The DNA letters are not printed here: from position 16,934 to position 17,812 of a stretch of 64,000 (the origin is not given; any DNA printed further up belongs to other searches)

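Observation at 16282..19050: DpnII-like three-component GATC R-M cassette with inverted, split nuclease module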

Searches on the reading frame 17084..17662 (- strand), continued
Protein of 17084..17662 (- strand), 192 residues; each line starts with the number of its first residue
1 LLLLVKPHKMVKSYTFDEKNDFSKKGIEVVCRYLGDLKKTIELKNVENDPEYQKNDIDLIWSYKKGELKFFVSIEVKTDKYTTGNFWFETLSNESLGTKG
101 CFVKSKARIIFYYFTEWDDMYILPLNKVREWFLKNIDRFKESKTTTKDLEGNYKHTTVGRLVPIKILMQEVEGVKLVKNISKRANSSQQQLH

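Call 64: find_related_loci(query=A1, collection=viral_contigs, flank=4000)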
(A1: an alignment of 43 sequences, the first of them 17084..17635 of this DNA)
Query A1 (183 aa) in viral_contigs; peptide patterns used: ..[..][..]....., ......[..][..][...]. (x = any residue, [..] = any of these).
63 stretches matched a pattern; 22 encode a relative of the query (tblastn E <= 1e-3); 22 distinct loci.
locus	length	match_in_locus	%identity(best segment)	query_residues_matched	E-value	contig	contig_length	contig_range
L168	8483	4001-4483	46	1-166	1e-40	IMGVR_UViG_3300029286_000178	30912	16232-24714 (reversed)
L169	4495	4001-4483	44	3-167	1e-39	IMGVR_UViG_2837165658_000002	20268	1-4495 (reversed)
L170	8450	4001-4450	38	5-161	1e-30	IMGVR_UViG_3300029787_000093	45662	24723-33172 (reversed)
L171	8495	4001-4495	37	5-169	1e-30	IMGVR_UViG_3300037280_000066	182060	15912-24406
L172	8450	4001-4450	38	5-161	1e-30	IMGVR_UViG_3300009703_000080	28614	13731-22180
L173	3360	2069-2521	35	4-161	1e-30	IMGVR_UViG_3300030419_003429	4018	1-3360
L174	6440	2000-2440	39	4-154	1e-30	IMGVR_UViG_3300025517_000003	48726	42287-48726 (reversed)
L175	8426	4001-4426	38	13-161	2e-29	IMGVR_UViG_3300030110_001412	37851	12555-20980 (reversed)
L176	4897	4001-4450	38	5-161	2e-29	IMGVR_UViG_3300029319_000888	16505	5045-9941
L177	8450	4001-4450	38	5-161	2e-29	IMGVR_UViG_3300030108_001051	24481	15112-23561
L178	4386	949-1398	38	5-161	3e-29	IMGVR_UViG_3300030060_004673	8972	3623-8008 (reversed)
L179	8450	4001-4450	38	5-161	2e-29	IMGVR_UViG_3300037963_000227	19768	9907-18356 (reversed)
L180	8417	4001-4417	39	17-162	5e-29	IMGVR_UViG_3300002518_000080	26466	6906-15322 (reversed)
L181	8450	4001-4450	36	5-161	8e-29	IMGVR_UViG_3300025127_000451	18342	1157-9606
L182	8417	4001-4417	40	17-162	9e-29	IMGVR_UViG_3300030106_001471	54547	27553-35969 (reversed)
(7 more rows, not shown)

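Call 69: find_homologous_proteins(query=L088:978-1595:+, max_evalue=0.001)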
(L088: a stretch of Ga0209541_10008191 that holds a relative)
Query L088:978-1595:+ (205 aa): 717 proteins with E <= 0.001 among 873 candidates; the best 120 are listed.
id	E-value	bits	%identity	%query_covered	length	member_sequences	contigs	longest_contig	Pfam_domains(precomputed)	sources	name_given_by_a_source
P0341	3.0e-132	456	100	100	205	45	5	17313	-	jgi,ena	-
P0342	4.7e-124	430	94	100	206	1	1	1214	-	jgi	-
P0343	6.9e-124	429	93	100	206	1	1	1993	-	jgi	-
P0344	5.5e-123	426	95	97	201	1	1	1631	-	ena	-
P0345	1.4e-122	425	95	98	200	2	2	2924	-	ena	-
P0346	5.8e-122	423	94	99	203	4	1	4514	-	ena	-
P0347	9.4e-120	416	92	97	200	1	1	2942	-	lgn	-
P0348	7.1e-114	396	86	100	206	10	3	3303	-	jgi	-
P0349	2.8e-111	388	86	99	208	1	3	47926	-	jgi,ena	-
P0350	1.6e-110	385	85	98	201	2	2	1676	-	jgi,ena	-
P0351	2.5e-110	385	87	97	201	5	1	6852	-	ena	-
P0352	4.4e-110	384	99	85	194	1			-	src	-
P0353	4.5e-110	384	84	99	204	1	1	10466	-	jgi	-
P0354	7.2e-109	380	83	99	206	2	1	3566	-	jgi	-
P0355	1.0e-108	380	84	99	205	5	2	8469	-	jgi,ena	-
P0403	5.1e-87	309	68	99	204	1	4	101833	-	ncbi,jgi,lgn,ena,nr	ncbi:hypothetical protein KY338_04990 [Candidatus Woesearchaeota archaeon]|nr:hypothetical protein [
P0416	7.1e-84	298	67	99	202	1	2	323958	-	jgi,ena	-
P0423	2.8e-83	296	67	99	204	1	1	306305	-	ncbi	-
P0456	2.1e-81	290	63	100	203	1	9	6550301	-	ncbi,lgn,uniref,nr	ncbi:hypothetical protein B0P06_003890 [Clostridium saccharoperbutylacetonicum]|uniref:Uncharacteriz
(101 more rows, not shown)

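Call 70: find_encoding_contigs(protein=P0456, flank=4000, max_places=2)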
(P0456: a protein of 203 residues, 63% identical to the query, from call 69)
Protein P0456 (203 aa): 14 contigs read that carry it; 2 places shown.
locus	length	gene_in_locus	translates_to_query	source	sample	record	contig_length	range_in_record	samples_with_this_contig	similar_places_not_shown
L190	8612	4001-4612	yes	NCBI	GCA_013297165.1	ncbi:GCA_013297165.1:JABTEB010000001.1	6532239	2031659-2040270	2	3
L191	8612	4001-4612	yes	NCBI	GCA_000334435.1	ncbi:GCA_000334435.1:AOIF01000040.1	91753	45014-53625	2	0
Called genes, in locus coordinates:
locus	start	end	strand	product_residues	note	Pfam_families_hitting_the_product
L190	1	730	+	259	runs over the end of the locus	PF03602:Cons_hypoth95 (faint), PF13847:Methyltransf_31 (faint), PF01555:N6_N4_Mtase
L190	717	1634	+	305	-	PF02086:MethyltransfD12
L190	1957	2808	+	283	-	PF04556:DpnII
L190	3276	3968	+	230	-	-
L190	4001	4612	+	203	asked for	-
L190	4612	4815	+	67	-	-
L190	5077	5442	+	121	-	PF04411:PDDEXK_7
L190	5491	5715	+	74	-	-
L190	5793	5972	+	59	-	-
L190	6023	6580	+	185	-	-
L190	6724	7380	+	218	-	PF13306:LRR_5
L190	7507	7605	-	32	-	-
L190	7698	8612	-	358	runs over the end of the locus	PF01541:GIY-YIG, PF27096:UvrC_M, PF02151:UVR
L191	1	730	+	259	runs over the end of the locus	PF03602:Cons_hypoth95 (faint), PF13847:Methyltransf_31 (faint), PF01555:N6_N4_Mtase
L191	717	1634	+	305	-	PF02086:MethyltransfD12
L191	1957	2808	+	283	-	PF04556:DpnII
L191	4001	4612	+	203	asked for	-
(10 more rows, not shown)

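Call 71: find_encoding_contigs(protein=P0416, flank=3500, max_places=1)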
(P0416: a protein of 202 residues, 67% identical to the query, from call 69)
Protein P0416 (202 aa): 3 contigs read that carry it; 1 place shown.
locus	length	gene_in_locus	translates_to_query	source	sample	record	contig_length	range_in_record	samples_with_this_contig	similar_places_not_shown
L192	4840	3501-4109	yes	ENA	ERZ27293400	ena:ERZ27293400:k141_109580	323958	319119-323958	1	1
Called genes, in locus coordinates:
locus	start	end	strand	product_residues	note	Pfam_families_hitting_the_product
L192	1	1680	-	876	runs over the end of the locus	PF02384:N6_Mtase, PF01170:UPF0020 (weak), PF07669:Eco57I, PF01420:Methylase_S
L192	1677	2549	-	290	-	PF13610:DDE_Tnp_IS240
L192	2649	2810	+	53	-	-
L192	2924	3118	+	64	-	-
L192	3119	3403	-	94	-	PF03477:ATP-cone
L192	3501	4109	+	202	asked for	-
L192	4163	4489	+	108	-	-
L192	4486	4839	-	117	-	?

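Call 72: find_encoding_contigs(protein=P0423, flank=3500, max_places=1)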
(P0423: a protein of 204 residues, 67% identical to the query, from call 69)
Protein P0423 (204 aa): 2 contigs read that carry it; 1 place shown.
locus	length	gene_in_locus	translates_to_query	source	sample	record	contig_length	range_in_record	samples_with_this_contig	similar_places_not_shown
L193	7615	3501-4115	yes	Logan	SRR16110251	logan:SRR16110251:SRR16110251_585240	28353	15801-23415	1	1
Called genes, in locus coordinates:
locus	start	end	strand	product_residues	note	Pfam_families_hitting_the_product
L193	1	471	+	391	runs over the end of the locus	-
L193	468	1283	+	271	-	-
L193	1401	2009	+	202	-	-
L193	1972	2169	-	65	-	-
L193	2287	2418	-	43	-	-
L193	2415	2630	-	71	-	-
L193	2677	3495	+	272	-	PF01555:N6_N4_Mtase, PF01170:UPF0020 (weak), PF13847:Methyltransf_31, PF08241:Methyltransf_11 (faint), PF13649:Methyltransf_25 (weak), PF01555:N6_N4_Mtase (weak)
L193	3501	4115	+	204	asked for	-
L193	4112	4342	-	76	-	-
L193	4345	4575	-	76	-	PF02609:Exonuc_VII_S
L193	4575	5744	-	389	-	PF13742:tRNA_anti_2, PF01336:tRNA_anti-codon, PF02601:Exonuc_VII_L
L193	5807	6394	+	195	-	PF03104:DNA_pol_B_exo1, PF10108:DNA_pol_B_exo2, PF13482:RNase_H_2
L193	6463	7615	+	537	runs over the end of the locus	PF02463:SMC_N, PF11398:DUF2813, PF13175:AAA_15, PF13476:AAA_23, PF13304:AAA_21, PF13175:AAA_15, PF20469:OLD-like_TOPRIM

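Call 73: find_encoding_contigs(protein=P0403, flank=3500, max_places=1)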
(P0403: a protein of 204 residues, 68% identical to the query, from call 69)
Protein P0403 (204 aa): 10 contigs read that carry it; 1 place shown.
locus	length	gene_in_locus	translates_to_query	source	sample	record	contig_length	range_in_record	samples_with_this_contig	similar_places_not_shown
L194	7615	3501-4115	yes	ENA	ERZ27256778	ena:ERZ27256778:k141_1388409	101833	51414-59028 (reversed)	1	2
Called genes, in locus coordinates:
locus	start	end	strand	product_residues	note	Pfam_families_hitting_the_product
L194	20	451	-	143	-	-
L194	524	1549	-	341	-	-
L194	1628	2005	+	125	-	-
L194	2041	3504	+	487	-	PF11074:DUF2779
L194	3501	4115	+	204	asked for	-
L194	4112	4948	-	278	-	PF02086:MethyltransfD12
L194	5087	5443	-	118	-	PF04307:YdjM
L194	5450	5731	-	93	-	-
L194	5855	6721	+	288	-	PF01022:HTH_5 (weak), PF12840:HTH_20 (faint)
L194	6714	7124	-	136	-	PF13470:PIN_3 (weak)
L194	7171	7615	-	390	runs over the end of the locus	-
